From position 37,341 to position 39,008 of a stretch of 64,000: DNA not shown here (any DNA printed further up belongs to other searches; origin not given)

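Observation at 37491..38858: LysA-like PLP decarboxylase with a cleavable-looking signal peptide, embedded in the PG operon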

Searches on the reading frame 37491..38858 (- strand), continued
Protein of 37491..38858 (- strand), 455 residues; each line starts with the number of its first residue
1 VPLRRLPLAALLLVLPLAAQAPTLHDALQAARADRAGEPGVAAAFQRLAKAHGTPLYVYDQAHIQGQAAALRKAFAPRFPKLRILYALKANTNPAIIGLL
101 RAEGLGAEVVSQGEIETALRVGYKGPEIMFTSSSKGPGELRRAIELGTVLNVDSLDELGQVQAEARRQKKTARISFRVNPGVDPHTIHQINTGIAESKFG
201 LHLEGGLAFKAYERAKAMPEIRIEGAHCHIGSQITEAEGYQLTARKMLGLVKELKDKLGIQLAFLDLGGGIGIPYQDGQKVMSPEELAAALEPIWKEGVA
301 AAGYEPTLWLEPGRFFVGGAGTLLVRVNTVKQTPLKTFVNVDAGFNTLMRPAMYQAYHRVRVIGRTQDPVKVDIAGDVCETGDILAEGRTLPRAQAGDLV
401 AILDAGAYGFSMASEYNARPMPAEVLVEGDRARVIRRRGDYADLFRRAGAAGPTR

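Call 11: find_related_loci(query=window:37491-38858:-, collection=genome_contigs, flank=10000)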
Query window:37491-38858:- (455 aa) in genome_contigs; peptide patterns used: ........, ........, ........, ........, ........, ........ (x = any residue, [..] = any of these).
349 stretches matched a pattern; 306 encode a relative of the query (tblastn E <= 1e-3); the best 80 are kept; 80 distinct loci.
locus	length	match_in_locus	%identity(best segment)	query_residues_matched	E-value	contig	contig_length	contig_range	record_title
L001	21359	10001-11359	85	1-451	0e+0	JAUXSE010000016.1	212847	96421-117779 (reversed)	MAG: Geothrix sp. isolate C12_metabat.bin.44 C12_k141_107362, whole genome shotgun sequence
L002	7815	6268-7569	84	22-455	0e+0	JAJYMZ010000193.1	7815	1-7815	MAG: Acidobacteria bacterium isolate DBS2-4.bin22 NODE_17036_length_7815_cov_1.11928, whole genome shotgun sequence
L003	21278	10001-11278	87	25-450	0e+0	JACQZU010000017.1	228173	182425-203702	MAG: Acidobacteria bacterium isolate NC_groundwater_1575_Pr3_B-0.1um_68_18 SR-2_scaffold_141_2757511, whole genome shotg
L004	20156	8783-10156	81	1-455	0e+0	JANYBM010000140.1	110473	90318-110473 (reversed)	MAG: Holophagaceae bacterium isolate GL140_6_metabat_10 GL140_6_k141_1667484, whole genome shotgun sequence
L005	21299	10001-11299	83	23-455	0e+0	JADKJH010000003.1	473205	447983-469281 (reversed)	MAG: Holophagaceae bacterium isolate Vibo_18-Q3-R45-57_BAT3C.161 tig00002228-10-4723860, whole genome shotgun sequence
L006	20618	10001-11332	84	14-455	0e+0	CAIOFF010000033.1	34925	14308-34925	MAG: uncultured Holophagaceae bacterium isolate MJ3_bin-213 genome assembly, contig: bin-213:33/70, whole genome shotgun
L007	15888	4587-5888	85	22-455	0e+0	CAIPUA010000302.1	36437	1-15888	MAG: uncultured Holophagaceae bacterium isolate Loclat_bin-01759 genome assembly, contig: bin-01759:302/419, whole genom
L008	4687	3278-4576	84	23-455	0e+0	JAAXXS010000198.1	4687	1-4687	MAG: Holophagaceae bacterium isolate W9_Combined_metabat2_127 W9_Combined_metabat2_127_NODE_13568, whole genome shotgun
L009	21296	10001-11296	83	17-446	0e+0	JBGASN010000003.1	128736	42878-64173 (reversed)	MAG: Holophagaceae bacterium isolate MAG_MBR_H10.4 MBRH10-4_opera_contig_601, whole genome shotgun sequence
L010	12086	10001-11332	83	14-455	0e+0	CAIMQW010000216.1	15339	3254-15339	MAG: uncultured Holophagaceae bacterium isolate Umea3p4_bin-0652 genome assembly, contig: bin-0652:216/362, whole genome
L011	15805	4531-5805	83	22-446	0e+0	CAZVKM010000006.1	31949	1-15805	MAG TPA_asm: uncultured Solibacteraceae bacterium isolate SRP189682_co1_388 genome assembly, contig: NODE_2013_length_31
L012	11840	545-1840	81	23-454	0e+0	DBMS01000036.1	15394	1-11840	MAG TPA_asm: Holophagaceae bacterium UBA692 UBA692_contig_63, whole genome shotgun sequence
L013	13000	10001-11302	83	22-455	0e+0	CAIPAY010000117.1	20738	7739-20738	MAG: uncultured Holophagaceae bacterium isolate AM-lipid-02-D6_bin-099 genome assembly, contig: bin-099:117/267, whole g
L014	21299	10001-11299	83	23-455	0e+0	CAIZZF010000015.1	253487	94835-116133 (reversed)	MAG: uncultured Holophagaceae bacterium isolate A-3_bin-170 genome assembly, contig: bin-170:15/30, whole genome shotgun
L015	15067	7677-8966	85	22-451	0e+0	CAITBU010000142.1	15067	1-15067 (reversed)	MAG: uncultured Holophagaceae bacterium isolate Ja1-D4_bin-432 genome assembly, contig: bin-432:142/526, whole genome sh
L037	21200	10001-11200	45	48-447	2e-115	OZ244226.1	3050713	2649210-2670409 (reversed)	MAG: Bacteriovoracaceae bacterium isolate 0ef60f83-b08a-4347-a3ff-e4ffad1f2c1e genome assembly, chromosome: 1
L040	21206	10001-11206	43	47-447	2e-109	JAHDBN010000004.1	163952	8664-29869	MAG: Bacteriovoracaceae bacterium isolate MAG-111 RZ_235, whole genome shotgun sequence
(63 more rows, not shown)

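Call 15: find_encoding_contigs(protein=P0040, flank=10000, max_places=2)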
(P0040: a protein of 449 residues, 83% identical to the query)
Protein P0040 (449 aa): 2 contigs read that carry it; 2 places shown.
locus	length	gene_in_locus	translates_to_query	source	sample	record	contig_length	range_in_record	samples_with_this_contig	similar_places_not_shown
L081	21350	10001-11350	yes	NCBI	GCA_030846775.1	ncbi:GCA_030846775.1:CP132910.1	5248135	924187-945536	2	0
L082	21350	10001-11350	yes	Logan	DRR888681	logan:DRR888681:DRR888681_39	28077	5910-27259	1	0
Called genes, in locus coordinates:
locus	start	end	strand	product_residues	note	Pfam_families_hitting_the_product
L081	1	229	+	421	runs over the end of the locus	PF07690:MFS_1, PF03092:BT1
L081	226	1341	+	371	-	PF07786:HGSNAT_cat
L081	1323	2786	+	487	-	PF02638:GHL10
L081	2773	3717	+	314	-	PF01869:BcrAD_BadFG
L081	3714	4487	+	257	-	PF01510:Amidase_2, PF01471:PG_binding_1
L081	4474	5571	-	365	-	PF07722:Peptidase_C26, PF00117:GATase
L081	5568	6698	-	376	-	PF02746:MR_MLE_N, PF13378:MR_MLE_C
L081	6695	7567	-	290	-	PF08239:SH3_3, PF18348:SH3_16, PF00877:NLPC_P60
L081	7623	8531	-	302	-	PF13354:Beta-lactamase2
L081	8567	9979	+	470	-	PF01427:Peptidase_M15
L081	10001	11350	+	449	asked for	PF01168:Ala_racemase_N (faint), PF00278:Orn_DAP_Arg_deC, PF02784:Orn_Arg_deC_N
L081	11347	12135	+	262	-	PF01510:Amidase_2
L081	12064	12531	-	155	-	PF00583:Acetyltransf_1, PF13673:Acetyltransf_10, PF13508:Acetyltransf_7, PF08445:FR47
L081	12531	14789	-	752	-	PF00144:Beta-lactamase, PF07075:NamZ_N, PF20732:NamZ_C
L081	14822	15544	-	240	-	PF04405:ScdA_N, PF01814:Hemerythrin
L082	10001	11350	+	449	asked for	PF01168:Ala_racemase_N (faint), PF00278:Orn_DAP_Arg_deC, PF02784:Orn_Arg_deC_N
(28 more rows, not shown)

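Call 16: find_encoding_contigs(protein=window:37494-38858:-, flank=10000, max_places=2)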
Protein seq(455 aa) (455 aa): 1 contig read that carries it; 1 place shown.
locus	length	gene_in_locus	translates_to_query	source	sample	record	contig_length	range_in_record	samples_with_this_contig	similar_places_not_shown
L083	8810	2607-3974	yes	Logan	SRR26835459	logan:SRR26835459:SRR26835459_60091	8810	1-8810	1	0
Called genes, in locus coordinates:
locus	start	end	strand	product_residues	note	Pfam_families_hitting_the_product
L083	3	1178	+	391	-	?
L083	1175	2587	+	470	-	PF01427:Peptidase_M15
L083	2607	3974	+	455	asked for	PF00278:Orn_DAP_Arg_deC, PF02784:Orn_Arg_deC_N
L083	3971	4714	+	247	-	PF01510:Amidase_2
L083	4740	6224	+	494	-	PF00474:SSF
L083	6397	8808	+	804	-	?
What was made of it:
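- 36751..37494 (-): Amidase_2 (AmpD/AmiD-like MurNAc-L-Ala amidase) lipoprotein with lipobox LAAC. Its GTG start overlaps the lysA stop (GTGA). An independent gene call gives 247 aa (call 16).
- An independent gene caller chose the same start (call 16).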

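Call 17: find_encoding_contigs(protein=P0103, flank=10000, max_places=2)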
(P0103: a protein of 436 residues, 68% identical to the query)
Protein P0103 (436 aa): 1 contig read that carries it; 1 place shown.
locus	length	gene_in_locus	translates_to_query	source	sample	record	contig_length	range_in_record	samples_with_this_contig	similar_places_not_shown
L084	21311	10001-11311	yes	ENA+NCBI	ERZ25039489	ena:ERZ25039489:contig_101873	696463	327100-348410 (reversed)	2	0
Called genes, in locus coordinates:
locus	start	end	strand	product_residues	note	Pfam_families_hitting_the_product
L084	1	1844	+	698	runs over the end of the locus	PF03773:ArsP_1, PF01145:Band_7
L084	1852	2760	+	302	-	PF01145:Band_7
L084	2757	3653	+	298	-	PF01145:Band_7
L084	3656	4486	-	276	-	PF00950:ABC-3, PF01032:FecCD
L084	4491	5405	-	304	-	PF01297:ZnuA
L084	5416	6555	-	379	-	-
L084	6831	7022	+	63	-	-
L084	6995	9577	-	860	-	PF07995:GSDH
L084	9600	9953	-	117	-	PF01740:STAS, PF13466:STAS_2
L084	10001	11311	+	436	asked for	PF00278:Orn_DAP_Arg_deC, PF01168:Ala_racemase_N (weak), PF02784:Orn_Arg_deC_N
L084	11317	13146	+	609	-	PF00933:Glyco_hydro_3, PF01915:Glyco_hydro_3_C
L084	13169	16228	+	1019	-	PF07494:Reg_prop (faint), PF08450:SGL (faint), PF07495:Y_Y_Y, PF07730:HisKA_3 (faint), PF02518:HATPase_c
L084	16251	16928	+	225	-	PF00072:Response_reg, PF00196:GerE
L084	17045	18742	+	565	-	-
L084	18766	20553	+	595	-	PF14534:DUF4440 (faint), PF01979:Amidohydro_1, PF07969:Amidohydro_3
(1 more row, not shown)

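Call 24: find_encoding_contigs(protein=P0090, flank=10000, max_places=2)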
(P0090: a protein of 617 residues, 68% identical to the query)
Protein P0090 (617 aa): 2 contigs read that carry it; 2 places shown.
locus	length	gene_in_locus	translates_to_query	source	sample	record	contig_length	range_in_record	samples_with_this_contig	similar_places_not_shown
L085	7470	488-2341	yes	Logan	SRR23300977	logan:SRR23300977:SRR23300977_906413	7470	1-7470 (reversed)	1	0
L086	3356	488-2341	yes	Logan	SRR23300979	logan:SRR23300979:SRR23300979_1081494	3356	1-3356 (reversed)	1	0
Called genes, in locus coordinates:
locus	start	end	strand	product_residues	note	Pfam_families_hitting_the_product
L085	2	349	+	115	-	?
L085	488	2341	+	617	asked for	PF00278:Orn_DAP_Arg_deC, PF01168:Ala_racemase_N (faint), PF02784:Orn_Arg_deC_N, PF03734:YkuD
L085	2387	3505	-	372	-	PF02746:MR_MLE_N, PF13378:MR_MLE_C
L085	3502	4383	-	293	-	PF08239:SH3_3 (weak), PF18348:SH3_16, PF23795:SH3_YKFC_2nd (faint), PF00877:NLPC_P60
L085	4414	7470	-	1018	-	?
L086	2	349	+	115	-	?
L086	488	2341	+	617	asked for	PF00278:Orn_DAP_Arg_deC, PF01168:Ala_racemase_N (faint), PF02784:Orn_Arg_deC_N, PF03734:YkuD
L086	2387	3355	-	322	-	?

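Call 25: find_encoding_contigs(protein=P0107, flank=10000, max_places=1)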
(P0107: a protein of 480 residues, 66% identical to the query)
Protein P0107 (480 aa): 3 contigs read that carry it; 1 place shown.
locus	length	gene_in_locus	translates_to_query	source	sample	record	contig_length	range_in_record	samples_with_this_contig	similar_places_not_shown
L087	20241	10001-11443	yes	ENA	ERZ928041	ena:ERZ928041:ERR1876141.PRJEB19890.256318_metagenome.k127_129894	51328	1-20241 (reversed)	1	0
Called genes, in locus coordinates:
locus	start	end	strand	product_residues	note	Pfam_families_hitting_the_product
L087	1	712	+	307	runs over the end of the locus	-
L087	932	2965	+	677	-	-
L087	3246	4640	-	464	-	PF13490:zf-HC2 (weak)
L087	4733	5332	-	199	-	-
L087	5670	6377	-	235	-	-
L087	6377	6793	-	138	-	-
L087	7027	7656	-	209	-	PF04542:Sigma70_r2, PF08281:Sigma70_r4_2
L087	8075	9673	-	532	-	PF00009:GTP_EFTU, PF01926:MMR_HSR1 (faint), PF22042:EF-G_D2, PF03144:GTP_EFTU_D2, PF16658:RF3_C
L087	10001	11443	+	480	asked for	PF00278:Orn_DAP_Arg_deC, PF02784:Orn_Arg_deC_N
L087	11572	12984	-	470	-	-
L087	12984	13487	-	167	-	-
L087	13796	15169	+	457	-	PF01979:Amidohydro_1, PF07969:Amidohydro_3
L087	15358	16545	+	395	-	PF01965:DJ-1_PfpI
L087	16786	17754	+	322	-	PF12833:HTH_18, PF00165:HTH_AraC, PF06445:GyrI-like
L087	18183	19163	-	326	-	PF02673:BacA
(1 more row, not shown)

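Call 29: search_protein_representatives(protein=window:37491-38858:-)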
Query: 455 residues. Proteins with E-value up to 0.001 (for the whole library): 20536; up to 1e-10: 10166; up to 1e-30: 2692. The best 150 are listed.
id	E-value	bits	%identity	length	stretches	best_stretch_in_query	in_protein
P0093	9.2e-191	651.3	69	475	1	20-448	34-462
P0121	4.6e-119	415.0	50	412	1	46-447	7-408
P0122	3.0e-105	369.5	46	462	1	44-446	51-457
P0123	3.9e-104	365.9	48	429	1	47-446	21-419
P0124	2.0e-100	353.6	47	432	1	47-444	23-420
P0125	3.6e-92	326.4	44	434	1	41-445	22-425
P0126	4.4e-92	326.1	46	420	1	47-447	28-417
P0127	2.2e-91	323.9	42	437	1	45-445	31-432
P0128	7.3e-89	315.5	65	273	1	167-382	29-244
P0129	1.3e-87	311.4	47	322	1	47-360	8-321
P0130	5.4e-87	309.4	46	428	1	46-449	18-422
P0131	1.7e-86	307.7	40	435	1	46-446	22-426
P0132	4.0e-86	306.5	43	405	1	46-440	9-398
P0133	1.7e-85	304.5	45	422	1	43-441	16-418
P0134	4.4e-84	299.8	43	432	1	44-441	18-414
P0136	3.8e-83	296.7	43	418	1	39-448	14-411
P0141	1.9e-81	291.1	43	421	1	45-449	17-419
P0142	4.6e-81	289.8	46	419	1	43-446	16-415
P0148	7.3e-80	285.9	44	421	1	45-447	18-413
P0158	4.6e-78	279.9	44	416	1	35-447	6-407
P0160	6.5e-77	276.2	43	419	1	45-446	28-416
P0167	2.5e-75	271.0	43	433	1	44-447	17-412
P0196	3.0e-72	260.8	41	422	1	46-449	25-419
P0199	4.5e-72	260.2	41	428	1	46-442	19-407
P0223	3.4e-70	254.0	41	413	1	43-448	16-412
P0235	2.4e-69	251.2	42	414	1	48-446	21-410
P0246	5.5e-69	250.0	41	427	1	48-445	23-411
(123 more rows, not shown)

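Call 31: list_cluster_members(proteins=[P0121, P0122, P0123, P0124, P0125, P0126, P0130, P0133, P0136, P0142])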
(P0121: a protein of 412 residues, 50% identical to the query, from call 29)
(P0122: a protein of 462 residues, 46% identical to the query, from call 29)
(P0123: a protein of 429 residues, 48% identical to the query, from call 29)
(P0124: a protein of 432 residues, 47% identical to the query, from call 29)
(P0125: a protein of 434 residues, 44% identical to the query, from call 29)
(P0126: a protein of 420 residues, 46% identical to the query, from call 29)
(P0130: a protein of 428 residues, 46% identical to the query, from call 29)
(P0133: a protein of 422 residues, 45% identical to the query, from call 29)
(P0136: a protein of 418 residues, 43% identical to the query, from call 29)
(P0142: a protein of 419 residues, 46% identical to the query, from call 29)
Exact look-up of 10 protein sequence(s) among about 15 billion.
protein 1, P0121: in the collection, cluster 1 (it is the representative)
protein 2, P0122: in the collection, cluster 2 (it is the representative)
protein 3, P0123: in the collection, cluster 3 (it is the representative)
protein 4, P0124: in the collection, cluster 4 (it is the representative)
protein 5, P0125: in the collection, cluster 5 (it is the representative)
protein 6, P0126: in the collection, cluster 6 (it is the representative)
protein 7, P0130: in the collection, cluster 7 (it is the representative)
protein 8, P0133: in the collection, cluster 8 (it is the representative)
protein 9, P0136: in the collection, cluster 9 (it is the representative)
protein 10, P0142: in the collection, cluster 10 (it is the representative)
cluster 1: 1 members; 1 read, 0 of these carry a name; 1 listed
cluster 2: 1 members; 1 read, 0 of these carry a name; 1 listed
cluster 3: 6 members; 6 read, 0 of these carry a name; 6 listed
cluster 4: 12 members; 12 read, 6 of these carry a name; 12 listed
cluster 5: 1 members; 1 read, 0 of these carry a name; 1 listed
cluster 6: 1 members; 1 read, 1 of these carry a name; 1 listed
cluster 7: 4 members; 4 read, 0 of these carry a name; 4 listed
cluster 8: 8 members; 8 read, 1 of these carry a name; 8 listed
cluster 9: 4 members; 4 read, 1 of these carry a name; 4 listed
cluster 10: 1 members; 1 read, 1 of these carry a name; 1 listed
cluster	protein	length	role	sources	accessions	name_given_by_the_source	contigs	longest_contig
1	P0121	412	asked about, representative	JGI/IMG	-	-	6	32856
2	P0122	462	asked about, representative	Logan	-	-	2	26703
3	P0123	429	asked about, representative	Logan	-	-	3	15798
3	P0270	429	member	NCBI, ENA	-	-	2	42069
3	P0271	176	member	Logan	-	-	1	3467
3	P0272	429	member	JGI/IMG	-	-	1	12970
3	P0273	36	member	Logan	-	-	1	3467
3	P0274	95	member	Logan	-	-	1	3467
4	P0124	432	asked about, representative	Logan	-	-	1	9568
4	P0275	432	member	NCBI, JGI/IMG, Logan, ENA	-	diaminopimelate decarboxylase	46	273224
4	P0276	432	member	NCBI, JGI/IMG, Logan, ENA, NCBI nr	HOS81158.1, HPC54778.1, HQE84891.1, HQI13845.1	MAG TPA: diaminopimelate decarboxylase [Methanolinea sp.] | diaminopimelate decarboxylase | diaminopimelate decarboxylase [Methanolinea sp.]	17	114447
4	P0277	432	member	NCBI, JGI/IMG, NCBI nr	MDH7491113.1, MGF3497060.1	MAG: diaminopimelate decarboxylase [Methanolinea sp.] | diaminopimelate decarboxylase | diaminopimelate decarboxylase [Methanolinea sp.]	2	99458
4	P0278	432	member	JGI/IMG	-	diaminopimelate decarboxylase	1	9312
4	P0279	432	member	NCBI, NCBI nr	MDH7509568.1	MAG: diaminopimelate decarboxylase [Methanolinea sp.] | diaminopimelate decarboxylase [Methanolinea sp.]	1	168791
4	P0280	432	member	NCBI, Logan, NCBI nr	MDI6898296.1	MAG: diaminopimelate decarboxylase [Methanolinea sp.] | diaminopimelate decarboxylase [Methanolinea sp.]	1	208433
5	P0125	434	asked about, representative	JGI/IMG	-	-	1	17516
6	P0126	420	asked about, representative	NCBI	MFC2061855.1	diaminopimelate decarboxylase [Elusimicrobiota bacterium]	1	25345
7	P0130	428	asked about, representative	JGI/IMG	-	-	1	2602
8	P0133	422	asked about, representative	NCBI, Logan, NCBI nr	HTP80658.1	MAG TPA: diaminopimelate decarboxylase [Bacteroidota bacterium] | diaminopimelate decarboxylase [Bacteroidota bacterium]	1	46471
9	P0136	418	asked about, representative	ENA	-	-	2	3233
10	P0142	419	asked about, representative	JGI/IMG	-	diaminopimelate decarboxylase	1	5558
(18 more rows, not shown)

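Call 40: list_cluster_members(proteins=[P0141, P0148, P0158, P0160, P0167, P0196, P0199, P0246, P0235, P0223])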
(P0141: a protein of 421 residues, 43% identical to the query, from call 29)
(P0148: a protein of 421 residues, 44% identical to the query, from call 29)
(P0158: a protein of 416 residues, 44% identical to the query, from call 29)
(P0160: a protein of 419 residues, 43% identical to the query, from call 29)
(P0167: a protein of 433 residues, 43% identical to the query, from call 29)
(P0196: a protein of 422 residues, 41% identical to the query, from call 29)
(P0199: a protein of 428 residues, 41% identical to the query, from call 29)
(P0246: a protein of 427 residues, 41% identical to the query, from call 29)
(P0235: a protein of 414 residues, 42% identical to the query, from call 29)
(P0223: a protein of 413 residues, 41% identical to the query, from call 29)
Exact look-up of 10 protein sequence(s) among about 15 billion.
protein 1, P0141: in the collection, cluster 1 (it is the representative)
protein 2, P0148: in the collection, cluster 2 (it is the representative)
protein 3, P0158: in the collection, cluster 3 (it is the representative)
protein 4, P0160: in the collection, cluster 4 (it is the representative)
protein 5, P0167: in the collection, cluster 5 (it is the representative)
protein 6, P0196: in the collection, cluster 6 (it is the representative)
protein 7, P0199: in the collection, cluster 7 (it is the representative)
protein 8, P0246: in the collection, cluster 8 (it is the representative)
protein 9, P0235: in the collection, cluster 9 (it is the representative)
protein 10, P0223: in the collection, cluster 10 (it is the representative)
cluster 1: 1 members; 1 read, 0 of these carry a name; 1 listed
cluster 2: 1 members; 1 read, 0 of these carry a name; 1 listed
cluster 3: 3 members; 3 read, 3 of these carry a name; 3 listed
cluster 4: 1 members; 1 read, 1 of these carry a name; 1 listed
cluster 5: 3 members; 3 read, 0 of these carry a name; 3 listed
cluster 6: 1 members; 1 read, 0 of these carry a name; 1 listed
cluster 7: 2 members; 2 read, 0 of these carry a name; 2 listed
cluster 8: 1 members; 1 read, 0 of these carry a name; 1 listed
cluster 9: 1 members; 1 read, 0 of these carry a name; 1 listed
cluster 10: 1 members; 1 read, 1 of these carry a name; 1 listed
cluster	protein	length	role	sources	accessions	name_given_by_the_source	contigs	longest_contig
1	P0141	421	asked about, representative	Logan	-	-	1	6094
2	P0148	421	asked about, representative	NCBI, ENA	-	-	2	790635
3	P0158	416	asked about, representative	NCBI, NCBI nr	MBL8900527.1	MAG: diaminopimelate decarboxylase [Planctomycetes bacterium] | diaminopimelate decarboxylase [Planctomycetota bacterium]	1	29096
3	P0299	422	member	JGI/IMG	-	diaminopimelate decarboxylase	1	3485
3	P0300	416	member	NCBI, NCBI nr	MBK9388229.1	MAG: diaminopimelate decarboxylase [Planctomycetes bacterium] | diaminopimelate decarboxylase [Planctomycetota bacterium]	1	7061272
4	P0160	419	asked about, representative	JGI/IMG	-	diaminopimelate decarboxylase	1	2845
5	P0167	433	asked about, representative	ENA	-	-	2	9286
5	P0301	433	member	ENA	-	-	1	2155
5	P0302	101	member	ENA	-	-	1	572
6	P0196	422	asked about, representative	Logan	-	-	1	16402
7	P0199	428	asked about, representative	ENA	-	-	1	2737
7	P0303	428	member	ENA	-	-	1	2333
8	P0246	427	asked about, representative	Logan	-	-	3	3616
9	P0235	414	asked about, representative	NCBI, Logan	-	-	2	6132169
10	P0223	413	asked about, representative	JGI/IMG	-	diaminopimelate decarboxylase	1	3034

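Call 45: search_protein_families(library=pfam, proteins=[P0090], max_evalue=1)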
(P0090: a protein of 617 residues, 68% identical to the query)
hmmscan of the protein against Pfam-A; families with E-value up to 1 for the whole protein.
P0090 (617 aa): 4 families
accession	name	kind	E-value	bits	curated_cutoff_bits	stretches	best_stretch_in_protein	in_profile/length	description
PF02784.22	Orn_Arg_deC_N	-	5.2e-50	170.5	23.4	1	62-316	4-247/247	Pyridoxal-dependent decarboxylase, pyridoxal binding domain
PF00278.28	Orn_DAP_Arg_deC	-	2.2e-23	82.8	23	1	55-404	2-95/95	Pyridoxal-dependent decarboxylase, C-terminal sheet domain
PF03734.19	YkuD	-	3e-13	51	23.4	1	468-616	25-146/146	L,D-transpeptidase catalytic domain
PF01168.26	Ala_racemase_N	-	1.4e-05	25.3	24.1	1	62-231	6-159/220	Alanine racemase, N-terminal domain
